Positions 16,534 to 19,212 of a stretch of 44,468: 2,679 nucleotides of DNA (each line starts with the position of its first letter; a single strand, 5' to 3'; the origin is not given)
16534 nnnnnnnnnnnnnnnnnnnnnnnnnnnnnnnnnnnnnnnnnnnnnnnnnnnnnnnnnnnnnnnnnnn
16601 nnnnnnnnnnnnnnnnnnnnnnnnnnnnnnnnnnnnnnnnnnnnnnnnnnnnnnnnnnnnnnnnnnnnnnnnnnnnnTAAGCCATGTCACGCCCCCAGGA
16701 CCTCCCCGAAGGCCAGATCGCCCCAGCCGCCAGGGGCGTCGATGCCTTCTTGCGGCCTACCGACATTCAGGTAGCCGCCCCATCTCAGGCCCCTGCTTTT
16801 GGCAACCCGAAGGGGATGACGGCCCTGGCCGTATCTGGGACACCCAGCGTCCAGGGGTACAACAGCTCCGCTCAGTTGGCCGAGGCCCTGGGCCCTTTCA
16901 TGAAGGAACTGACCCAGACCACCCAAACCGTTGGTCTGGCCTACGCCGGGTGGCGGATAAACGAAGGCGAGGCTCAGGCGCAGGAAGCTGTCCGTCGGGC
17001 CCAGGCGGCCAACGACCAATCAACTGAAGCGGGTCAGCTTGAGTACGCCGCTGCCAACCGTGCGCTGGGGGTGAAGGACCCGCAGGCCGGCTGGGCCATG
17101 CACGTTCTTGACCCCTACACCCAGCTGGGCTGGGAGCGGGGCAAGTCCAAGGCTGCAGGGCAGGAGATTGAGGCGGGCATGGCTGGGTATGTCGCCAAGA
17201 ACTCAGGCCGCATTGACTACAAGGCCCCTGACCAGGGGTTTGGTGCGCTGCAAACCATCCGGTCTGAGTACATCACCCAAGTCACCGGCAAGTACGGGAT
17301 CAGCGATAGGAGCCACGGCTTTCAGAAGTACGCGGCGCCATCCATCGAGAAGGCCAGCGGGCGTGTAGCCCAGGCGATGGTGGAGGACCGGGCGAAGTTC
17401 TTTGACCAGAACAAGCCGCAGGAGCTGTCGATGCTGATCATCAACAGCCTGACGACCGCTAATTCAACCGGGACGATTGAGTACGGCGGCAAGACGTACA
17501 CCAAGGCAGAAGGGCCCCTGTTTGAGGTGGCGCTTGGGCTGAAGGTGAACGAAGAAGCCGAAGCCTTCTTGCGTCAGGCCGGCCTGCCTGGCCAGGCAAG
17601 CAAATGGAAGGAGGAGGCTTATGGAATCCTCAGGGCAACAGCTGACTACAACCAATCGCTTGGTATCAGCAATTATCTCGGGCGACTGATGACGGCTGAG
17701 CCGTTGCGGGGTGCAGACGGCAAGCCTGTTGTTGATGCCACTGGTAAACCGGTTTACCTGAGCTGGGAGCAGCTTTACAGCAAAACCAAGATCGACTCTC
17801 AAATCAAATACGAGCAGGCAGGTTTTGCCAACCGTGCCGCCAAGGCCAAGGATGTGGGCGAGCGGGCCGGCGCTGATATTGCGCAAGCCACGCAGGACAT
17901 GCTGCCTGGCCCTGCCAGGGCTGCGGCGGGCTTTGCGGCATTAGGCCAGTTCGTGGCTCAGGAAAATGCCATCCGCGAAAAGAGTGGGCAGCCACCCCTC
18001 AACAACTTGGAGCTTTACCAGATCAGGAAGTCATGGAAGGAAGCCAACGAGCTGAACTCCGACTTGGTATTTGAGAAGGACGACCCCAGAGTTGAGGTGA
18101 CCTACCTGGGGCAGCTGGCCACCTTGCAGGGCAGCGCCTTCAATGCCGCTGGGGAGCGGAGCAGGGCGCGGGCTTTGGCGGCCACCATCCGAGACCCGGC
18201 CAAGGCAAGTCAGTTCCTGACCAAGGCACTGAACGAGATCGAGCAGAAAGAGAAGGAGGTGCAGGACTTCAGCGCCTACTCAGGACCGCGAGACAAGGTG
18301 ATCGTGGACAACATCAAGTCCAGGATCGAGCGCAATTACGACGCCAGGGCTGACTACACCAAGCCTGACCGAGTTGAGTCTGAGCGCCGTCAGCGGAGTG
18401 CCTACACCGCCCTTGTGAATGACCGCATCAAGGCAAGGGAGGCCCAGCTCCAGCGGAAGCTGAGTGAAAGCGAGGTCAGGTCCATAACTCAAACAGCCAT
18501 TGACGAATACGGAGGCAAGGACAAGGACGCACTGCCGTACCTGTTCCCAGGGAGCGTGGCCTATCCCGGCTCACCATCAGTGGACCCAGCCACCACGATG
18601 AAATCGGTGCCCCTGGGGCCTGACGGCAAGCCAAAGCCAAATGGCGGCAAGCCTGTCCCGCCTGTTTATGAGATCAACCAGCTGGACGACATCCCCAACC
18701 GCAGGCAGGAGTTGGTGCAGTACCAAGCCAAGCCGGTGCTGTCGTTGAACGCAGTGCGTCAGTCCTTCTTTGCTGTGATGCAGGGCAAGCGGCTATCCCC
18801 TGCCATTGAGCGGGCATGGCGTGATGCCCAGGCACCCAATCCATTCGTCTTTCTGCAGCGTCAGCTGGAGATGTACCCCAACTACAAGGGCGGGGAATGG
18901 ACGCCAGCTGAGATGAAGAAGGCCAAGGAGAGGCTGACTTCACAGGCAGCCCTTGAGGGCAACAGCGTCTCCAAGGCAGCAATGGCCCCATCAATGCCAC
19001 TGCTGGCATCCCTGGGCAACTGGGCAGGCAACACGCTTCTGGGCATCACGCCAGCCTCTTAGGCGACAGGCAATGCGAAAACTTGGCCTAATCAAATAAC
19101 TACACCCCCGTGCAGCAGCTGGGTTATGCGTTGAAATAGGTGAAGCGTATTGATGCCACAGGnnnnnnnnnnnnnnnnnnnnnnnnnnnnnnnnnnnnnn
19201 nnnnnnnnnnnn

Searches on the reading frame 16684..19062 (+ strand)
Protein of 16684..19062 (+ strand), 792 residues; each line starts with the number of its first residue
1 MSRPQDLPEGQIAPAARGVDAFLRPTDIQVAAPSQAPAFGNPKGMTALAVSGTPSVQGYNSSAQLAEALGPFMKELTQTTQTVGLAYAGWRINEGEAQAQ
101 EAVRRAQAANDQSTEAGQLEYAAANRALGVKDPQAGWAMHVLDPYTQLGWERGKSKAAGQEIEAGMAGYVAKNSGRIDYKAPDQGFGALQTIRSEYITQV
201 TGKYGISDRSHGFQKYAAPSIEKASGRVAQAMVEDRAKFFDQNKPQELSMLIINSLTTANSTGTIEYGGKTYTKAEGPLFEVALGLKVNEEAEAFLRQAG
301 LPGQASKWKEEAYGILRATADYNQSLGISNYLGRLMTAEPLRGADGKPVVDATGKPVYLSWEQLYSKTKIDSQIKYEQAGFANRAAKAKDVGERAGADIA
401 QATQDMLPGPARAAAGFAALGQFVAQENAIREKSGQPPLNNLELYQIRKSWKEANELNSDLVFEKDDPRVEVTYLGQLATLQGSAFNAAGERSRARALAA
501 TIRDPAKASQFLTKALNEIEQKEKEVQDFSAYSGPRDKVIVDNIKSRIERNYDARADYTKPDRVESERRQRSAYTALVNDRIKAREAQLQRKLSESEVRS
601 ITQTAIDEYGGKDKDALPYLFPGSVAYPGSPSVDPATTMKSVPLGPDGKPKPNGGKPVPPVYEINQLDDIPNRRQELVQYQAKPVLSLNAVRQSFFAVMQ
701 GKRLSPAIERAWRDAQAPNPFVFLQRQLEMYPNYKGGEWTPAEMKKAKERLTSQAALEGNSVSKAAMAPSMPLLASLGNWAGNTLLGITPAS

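Call 8: search_protein_families(library=pfam, proteins=[window:16684-19062:+], max_evalue=0.05)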
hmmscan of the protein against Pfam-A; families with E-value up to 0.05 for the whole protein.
window:16684-19062:+ (792 aa): 0 families

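Call 9: search_protein_families(library=phrogs, proteins=[window:16684-19062:+], max_evalue=0.01)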
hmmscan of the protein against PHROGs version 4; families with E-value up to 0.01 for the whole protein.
window:16684-19062:+ (792 aa): 0 families

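Call 51: search_solved_structures(query=A2, max_evalue=10)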
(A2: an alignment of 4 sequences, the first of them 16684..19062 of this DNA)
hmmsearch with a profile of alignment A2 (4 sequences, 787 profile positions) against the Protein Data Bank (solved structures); distinct sequences matched with E-value up to 10: 1.
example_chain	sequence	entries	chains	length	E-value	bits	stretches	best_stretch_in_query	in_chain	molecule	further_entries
4yu5_A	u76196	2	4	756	0.036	15.9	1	585-657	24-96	Immune inhibitor A, metalloprotease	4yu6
